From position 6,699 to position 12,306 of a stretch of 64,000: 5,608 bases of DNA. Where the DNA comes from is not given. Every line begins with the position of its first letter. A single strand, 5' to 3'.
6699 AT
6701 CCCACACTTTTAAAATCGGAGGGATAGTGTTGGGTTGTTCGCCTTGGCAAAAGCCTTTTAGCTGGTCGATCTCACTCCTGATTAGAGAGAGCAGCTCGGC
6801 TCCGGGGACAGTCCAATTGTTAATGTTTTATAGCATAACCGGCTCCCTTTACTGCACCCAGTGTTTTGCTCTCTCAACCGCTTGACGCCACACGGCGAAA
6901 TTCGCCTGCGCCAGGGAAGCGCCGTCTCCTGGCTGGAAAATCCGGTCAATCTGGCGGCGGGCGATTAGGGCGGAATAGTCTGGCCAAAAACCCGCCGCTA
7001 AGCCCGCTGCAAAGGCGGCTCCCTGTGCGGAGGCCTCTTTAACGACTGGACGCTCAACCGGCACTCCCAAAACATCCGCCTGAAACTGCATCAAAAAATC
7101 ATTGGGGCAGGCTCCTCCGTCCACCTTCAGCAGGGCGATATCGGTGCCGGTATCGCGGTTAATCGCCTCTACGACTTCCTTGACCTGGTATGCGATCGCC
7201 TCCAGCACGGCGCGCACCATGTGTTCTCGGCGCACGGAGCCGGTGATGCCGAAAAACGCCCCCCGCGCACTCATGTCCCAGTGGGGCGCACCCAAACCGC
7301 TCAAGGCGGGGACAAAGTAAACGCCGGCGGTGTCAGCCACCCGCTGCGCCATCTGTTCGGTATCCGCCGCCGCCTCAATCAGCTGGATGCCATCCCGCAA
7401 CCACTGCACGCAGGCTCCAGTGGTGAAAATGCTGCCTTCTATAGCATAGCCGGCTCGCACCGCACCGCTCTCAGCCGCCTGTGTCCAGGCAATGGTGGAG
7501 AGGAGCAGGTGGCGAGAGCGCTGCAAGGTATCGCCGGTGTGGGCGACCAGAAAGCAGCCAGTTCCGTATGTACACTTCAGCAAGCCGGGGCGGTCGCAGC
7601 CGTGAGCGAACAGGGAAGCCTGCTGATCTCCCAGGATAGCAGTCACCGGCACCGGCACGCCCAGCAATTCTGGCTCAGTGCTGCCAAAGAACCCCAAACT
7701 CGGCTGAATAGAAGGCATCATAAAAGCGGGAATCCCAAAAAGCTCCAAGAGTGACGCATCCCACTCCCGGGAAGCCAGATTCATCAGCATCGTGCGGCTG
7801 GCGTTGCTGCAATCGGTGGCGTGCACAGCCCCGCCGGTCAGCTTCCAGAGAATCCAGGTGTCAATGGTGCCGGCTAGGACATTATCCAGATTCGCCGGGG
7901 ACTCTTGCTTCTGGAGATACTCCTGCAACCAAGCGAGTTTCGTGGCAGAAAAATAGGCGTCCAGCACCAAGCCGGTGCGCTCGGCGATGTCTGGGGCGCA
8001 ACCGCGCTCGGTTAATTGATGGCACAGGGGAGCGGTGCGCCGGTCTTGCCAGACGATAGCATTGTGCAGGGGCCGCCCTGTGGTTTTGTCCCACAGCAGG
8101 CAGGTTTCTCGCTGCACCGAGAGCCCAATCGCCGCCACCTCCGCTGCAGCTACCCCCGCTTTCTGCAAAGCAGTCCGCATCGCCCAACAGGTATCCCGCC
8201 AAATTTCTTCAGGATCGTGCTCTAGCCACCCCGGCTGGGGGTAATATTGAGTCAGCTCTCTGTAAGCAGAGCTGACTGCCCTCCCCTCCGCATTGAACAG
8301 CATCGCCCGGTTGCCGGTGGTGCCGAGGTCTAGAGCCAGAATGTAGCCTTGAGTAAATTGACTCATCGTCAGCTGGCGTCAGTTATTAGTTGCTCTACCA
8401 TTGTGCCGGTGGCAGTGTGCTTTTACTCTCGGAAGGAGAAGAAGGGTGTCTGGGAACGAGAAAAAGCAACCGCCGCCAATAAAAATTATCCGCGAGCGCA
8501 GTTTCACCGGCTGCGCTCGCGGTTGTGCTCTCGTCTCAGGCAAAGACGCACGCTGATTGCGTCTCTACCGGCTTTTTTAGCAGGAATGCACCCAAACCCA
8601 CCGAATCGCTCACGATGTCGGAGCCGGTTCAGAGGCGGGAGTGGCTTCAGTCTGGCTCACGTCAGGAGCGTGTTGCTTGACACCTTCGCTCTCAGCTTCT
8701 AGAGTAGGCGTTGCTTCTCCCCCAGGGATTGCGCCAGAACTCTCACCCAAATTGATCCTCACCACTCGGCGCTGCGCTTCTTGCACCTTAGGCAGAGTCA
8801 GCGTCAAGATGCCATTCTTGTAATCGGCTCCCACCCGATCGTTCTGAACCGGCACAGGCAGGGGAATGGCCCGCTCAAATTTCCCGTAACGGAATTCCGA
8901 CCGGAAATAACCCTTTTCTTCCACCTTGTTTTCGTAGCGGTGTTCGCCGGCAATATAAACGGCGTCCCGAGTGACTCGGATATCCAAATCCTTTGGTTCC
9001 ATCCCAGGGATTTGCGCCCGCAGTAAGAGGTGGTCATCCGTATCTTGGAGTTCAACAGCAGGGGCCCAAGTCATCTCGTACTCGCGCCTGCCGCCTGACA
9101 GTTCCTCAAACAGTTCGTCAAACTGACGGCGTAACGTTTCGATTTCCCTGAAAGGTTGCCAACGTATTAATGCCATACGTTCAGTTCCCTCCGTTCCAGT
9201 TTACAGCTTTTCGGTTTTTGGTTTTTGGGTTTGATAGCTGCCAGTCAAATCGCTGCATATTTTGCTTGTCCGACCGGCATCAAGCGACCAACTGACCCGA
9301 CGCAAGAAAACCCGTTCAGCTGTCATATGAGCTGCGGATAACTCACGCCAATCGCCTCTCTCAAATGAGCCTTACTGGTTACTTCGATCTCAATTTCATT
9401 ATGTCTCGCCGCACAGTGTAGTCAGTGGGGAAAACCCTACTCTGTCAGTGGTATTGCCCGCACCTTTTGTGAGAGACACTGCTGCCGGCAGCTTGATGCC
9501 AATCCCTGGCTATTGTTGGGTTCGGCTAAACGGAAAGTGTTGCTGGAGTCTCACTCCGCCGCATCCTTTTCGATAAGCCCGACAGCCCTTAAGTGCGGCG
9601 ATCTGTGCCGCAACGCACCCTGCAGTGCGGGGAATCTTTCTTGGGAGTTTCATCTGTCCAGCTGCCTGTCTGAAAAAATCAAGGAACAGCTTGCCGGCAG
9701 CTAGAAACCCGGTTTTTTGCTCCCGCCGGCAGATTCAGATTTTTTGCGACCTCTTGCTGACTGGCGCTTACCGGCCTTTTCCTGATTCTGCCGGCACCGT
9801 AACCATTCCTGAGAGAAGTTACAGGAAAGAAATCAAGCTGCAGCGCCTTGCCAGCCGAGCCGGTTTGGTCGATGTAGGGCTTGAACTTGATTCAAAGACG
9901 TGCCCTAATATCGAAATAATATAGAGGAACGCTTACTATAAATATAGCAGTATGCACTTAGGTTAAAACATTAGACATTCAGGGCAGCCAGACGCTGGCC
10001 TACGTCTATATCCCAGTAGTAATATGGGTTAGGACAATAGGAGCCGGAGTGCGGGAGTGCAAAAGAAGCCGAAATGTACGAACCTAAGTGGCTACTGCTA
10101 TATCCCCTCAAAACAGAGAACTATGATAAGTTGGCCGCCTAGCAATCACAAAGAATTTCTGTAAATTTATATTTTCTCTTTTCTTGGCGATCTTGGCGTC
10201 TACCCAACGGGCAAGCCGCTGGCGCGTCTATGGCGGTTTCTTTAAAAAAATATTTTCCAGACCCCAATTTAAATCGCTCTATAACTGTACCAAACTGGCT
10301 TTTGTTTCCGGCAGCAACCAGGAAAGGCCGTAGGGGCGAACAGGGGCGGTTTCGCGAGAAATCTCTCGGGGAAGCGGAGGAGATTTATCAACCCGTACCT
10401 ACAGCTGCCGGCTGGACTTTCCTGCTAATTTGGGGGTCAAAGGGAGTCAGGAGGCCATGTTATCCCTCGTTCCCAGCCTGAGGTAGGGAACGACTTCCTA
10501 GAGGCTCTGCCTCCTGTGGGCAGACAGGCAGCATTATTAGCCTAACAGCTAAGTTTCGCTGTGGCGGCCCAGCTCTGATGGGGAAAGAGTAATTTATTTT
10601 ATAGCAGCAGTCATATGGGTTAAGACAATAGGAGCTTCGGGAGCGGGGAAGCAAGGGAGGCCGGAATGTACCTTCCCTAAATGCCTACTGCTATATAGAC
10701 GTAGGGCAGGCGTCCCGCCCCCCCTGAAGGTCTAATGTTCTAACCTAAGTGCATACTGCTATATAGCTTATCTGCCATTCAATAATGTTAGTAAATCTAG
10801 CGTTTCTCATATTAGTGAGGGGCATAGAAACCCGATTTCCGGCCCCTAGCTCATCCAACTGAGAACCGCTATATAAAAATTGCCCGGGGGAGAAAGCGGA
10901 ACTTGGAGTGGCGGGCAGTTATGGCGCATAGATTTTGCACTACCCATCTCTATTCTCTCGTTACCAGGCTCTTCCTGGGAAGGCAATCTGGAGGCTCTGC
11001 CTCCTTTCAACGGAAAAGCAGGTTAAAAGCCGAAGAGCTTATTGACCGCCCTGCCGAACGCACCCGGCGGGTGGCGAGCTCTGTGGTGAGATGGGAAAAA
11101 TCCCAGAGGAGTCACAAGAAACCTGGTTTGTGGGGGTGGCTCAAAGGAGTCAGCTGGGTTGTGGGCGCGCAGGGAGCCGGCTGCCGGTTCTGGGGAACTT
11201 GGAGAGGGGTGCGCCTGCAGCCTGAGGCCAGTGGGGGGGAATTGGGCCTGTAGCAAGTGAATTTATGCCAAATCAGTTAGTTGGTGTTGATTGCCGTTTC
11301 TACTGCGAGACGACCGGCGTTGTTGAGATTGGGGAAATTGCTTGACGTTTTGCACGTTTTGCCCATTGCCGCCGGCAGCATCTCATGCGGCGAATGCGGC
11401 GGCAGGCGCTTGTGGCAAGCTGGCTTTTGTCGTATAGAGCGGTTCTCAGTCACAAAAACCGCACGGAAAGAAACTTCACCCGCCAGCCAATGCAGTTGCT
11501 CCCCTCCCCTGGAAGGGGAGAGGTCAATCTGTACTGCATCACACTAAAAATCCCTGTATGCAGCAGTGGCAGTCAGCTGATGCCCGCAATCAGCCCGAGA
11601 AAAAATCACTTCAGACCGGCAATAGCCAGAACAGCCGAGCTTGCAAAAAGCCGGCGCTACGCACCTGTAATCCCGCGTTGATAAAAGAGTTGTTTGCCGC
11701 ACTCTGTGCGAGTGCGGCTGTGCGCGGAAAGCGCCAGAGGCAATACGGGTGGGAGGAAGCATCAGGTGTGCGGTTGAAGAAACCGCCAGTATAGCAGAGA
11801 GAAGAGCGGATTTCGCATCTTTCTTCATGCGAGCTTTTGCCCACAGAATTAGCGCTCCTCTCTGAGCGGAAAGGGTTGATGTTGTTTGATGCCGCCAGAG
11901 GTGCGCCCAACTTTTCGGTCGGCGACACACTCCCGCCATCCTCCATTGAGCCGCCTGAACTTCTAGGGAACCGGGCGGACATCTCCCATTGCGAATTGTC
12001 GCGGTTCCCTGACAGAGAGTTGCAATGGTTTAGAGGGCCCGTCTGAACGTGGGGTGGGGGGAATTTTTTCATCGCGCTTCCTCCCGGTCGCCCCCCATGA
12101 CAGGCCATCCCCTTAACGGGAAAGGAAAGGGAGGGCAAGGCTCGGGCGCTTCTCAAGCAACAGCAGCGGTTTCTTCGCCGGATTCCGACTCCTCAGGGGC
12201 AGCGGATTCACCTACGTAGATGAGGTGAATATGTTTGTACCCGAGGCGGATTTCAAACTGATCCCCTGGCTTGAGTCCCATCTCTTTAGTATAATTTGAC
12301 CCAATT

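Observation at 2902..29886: MITE-like family A: about 8 copies of a 105-170 bp element with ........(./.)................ termini and a perfect internal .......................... hairpin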

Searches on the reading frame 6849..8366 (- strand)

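Call 28: search_protein_families(library=pfam, proteins=[window:6849-8366:-], max_evalue=0.001)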
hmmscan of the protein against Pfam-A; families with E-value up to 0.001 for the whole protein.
window:6849-8366:- (505 aa): 2 families
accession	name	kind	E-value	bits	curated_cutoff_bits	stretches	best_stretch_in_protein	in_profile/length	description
PF00370.27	FGGY_N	-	3.4e-70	236.9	28.8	1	8-253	1-244/245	FGGY family of carbohydrate kinases, N-terminal domain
PF02782.22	FGGY_C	-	1.9e-41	142.5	27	1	264-458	2-198/198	FGGY family of carbohydrate kinases, C-terminal domain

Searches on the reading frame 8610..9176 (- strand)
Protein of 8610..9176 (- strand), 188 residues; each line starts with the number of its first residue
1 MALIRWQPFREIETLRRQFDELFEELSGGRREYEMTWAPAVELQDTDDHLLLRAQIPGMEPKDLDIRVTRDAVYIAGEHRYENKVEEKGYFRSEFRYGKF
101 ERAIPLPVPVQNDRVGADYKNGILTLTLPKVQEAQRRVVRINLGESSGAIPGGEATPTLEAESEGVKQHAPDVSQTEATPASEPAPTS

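Call 28: search_protein_families(library=pfam, proteins=[window:8610-9176:-], max_evalue=0.001)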
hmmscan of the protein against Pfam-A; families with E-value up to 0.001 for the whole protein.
window:8610-9176:- (188 aa): 2 families
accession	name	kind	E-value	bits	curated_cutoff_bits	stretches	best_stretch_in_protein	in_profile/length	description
PF00011.27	HSP20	-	6.3e-20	71.6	20.8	1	45-140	4-100/102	Hsp20/alpha crystallin family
PF17886.7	ArsA_HSP20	-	2.1e-05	24.4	22.5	1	47-126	1-61/63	HSP20-like domain found in ArsA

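Call 40: find_encoding_contigs(protein=window:8610-9176:-, flank=4000, max_places=10)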
Protein window:8610-9176:- (188 aa): 3 contigs read that carry it; 1 place shown.
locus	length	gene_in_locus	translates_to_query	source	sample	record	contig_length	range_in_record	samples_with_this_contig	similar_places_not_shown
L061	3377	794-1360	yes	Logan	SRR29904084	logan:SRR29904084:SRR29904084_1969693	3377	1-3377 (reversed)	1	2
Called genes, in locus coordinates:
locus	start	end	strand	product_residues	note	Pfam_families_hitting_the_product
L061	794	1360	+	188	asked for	PF00011:HSP20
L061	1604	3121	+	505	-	PF00370:FGGY_N, PF02782:FGGY_C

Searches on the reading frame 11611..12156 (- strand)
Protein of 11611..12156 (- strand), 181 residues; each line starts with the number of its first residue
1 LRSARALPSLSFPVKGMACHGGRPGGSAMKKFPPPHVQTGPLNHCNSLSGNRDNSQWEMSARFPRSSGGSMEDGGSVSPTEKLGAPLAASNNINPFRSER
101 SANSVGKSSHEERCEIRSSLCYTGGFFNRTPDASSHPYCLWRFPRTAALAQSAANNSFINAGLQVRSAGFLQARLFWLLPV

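Call 73: search_protein_families(library=pfam, proteins=[window:11611-12156:-], max_evalue=0.0001)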
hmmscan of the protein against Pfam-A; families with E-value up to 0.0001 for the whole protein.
window:11611-12156:- (181 aa): 0 families
